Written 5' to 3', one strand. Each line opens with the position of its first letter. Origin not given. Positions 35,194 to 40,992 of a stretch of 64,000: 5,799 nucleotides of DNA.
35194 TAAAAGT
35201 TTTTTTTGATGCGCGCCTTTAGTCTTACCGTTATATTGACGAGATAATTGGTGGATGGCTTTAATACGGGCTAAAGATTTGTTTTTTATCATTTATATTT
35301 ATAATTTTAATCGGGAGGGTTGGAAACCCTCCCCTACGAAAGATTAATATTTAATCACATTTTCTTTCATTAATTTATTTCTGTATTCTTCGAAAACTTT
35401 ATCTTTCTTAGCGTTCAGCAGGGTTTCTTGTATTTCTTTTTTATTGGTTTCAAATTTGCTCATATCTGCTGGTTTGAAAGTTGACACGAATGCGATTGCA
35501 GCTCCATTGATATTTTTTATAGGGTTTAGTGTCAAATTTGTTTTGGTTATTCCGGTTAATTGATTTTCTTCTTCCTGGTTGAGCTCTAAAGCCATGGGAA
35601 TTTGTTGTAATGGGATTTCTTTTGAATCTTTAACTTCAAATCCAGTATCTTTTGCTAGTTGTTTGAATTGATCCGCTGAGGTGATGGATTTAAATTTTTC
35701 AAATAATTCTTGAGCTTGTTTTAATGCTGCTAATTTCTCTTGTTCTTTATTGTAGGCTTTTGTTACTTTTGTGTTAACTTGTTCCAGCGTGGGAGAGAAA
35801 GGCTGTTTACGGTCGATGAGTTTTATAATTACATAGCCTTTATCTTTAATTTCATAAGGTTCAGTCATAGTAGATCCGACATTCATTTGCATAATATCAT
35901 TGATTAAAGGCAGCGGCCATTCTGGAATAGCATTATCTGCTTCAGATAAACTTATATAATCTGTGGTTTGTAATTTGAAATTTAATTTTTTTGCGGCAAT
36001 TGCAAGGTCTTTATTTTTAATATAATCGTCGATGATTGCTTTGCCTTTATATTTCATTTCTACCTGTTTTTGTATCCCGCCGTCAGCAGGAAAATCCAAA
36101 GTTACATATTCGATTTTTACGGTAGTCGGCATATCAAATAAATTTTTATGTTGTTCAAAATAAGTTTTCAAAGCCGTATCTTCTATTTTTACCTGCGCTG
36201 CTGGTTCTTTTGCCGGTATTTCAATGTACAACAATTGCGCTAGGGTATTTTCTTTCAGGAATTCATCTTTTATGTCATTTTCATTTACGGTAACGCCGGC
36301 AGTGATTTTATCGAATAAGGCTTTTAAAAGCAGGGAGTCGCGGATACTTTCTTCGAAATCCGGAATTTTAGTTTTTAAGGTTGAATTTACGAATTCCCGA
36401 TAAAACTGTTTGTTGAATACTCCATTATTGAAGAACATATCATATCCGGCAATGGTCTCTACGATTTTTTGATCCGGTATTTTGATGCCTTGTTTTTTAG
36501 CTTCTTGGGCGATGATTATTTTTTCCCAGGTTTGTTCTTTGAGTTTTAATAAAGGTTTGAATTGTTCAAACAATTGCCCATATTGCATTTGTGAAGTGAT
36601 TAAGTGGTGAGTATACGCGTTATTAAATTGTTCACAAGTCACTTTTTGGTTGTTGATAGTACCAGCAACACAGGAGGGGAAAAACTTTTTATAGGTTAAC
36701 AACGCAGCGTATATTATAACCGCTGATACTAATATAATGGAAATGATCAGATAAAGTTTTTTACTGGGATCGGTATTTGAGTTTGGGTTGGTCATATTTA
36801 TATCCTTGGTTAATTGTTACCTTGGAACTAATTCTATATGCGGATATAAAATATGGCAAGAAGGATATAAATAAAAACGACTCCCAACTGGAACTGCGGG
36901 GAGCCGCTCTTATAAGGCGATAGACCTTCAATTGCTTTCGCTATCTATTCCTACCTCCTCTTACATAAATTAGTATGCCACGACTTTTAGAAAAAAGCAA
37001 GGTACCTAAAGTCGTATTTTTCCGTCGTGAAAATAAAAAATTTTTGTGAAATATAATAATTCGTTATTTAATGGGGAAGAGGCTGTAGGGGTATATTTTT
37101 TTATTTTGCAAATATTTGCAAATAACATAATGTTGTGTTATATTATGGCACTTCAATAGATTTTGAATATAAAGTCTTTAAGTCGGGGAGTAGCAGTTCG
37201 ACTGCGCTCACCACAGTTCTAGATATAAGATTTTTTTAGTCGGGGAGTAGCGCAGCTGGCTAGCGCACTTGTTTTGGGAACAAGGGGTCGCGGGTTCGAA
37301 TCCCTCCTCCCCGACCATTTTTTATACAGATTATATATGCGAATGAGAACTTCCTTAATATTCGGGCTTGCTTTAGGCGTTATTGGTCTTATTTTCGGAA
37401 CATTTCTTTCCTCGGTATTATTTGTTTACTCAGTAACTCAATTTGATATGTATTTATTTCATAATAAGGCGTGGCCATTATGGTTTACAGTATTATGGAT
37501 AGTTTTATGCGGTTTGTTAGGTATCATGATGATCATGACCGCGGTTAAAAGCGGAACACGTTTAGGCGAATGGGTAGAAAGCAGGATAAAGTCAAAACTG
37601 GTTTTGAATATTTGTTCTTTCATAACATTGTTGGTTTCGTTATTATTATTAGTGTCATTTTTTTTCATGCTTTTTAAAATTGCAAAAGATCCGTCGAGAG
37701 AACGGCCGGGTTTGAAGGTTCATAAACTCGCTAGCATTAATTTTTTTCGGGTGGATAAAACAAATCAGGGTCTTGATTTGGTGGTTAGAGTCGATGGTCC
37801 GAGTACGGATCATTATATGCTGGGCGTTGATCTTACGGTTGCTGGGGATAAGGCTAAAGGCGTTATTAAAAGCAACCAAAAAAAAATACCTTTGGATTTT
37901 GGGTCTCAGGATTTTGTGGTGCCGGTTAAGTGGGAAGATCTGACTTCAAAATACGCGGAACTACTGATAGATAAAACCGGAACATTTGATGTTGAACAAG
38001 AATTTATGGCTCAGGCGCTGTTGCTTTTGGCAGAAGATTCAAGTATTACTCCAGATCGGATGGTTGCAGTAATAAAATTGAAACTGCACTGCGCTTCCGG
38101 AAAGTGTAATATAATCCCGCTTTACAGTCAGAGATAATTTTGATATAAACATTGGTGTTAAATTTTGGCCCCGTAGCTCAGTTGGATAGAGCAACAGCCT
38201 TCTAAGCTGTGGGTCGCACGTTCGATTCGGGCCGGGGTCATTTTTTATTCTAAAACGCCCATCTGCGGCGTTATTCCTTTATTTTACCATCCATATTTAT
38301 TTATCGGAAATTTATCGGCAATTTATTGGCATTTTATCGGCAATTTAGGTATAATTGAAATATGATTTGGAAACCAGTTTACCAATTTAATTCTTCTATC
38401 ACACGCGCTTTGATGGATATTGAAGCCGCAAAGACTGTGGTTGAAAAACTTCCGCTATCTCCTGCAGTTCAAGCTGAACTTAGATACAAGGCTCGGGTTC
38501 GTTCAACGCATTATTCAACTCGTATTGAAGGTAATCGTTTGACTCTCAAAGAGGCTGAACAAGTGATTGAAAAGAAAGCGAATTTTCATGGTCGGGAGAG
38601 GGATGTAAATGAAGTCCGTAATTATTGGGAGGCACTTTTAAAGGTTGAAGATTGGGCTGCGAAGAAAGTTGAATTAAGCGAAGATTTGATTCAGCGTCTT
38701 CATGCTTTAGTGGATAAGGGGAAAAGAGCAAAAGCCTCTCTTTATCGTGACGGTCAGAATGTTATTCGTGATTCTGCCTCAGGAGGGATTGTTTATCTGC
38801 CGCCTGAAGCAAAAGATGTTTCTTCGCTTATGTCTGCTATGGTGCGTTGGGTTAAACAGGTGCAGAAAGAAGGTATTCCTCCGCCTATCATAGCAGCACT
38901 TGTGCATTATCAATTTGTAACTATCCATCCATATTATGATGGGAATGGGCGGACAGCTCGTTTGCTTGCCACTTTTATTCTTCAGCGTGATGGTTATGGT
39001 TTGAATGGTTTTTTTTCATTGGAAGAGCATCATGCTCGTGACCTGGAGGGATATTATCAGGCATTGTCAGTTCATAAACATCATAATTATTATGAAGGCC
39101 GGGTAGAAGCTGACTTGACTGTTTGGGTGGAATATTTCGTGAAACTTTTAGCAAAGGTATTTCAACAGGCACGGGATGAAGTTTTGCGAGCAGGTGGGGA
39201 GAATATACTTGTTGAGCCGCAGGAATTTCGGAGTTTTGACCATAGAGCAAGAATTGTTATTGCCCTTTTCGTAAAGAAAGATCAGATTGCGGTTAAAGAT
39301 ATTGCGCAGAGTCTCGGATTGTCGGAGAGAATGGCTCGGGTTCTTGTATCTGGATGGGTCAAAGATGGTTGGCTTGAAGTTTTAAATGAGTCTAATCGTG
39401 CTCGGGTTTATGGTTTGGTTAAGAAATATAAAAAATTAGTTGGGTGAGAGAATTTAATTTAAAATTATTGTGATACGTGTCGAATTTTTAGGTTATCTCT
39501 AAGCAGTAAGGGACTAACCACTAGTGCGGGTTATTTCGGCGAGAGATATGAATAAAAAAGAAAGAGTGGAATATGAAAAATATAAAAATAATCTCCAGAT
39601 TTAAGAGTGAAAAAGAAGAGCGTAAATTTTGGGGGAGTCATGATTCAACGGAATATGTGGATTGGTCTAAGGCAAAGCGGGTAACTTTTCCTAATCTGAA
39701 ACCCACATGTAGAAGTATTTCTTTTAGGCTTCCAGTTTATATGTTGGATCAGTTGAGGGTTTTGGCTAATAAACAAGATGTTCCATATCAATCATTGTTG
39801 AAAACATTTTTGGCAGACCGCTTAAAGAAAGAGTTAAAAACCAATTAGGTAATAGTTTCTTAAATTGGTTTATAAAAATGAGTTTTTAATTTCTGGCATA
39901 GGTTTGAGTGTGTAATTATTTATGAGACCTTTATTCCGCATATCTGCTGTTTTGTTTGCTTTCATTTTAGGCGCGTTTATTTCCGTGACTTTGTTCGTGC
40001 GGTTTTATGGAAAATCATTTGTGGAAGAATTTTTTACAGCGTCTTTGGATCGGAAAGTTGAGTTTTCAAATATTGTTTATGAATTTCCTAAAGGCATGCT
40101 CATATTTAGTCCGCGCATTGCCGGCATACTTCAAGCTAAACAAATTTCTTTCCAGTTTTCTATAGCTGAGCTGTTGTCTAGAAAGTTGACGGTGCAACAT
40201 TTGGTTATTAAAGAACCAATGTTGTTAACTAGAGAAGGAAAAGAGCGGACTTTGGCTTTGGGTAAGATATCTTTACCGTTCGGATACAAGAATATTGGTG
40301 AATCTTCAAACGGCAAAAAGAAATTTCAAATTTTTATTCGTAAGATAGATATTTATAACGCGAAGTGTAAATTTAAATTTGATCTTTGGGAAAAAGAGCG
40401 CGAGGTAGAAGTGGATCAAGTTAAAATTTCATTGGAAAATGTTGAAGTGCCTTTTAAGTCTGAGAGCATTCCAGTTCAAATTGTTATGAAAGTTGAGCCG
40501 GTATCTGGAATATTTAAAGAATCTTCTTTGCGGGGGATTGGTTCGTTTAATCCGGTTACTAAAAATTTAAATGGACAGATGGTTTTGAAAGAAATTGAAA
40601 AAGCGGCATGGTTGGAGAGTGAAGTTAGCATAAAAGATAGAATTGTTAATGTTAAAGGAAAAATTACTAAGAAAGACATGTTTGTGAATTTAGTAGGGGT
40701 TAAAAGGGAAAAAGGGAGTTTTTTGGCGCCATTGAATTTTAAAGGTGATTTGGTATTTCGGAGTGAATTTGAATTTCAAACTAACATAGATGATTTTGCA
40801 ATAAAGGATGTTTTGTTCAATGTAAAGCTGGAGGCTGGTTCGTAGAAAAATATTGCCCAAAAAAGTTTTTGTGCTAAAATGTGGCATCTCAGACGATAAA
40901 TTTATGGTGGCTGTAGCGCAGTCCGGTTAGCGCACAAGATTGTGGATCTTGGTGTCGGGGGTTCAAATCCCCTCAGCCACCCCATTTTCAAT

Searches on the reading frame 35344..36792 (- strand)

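Call 100: search_protein_families(library=pfam, proteins=[window:35344-36792:-], max_evalue=0.001)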
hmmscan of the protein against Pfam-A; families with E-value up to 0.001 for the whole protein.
window:35344-36792:- (482 aa): 3 families
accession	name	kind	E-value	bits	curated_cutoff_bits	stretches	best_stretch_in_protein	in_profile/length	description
PF13624.11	SurA_N_3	-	1.4e-15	57.9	27.2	1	15-158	16-160/162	SurA-like N-terminal domain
PF13623.11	SurA_N_2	-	3.4e-14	53.4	28.5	1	13-134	11-144/145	SurA-like N-terminal domain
PF13145.12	Rotamase_2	-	6.8e-10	40.2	27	1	204-339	2-119/121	PPIC-type PPIASE domain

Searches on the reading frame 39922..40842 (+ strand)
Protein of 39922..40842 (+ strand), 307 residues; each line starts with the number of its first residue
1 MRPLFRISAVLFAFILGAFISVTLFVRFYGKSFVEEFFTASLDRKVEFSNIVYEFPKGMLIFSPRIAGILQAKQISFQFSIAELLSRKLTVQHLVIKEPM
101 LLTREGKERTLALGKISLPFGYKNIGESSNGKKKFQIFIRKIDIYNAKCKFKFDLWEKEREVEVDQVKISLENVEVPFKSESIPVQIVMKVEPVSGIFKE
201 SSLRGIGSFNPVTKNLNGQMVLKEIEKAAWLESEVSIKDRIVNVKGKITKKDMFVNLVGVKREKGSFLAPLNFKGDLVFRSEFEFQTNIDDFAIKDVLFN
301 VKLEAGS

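Call 100: search_protein_families(library=pfam, proteins=[window:39922-40842:+], max_evalue=0.001)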
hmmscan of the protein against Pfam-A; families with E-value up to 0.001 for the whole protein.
window:39922-40842:+ (307 aa): 1 family
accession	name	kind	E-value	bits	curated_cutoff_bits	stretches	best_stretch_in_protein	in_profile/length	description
PF05359.17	DUF748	-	3.5e-06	25.8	50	1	6-230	16-231/1037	Domain of Unknown Function (DUF748)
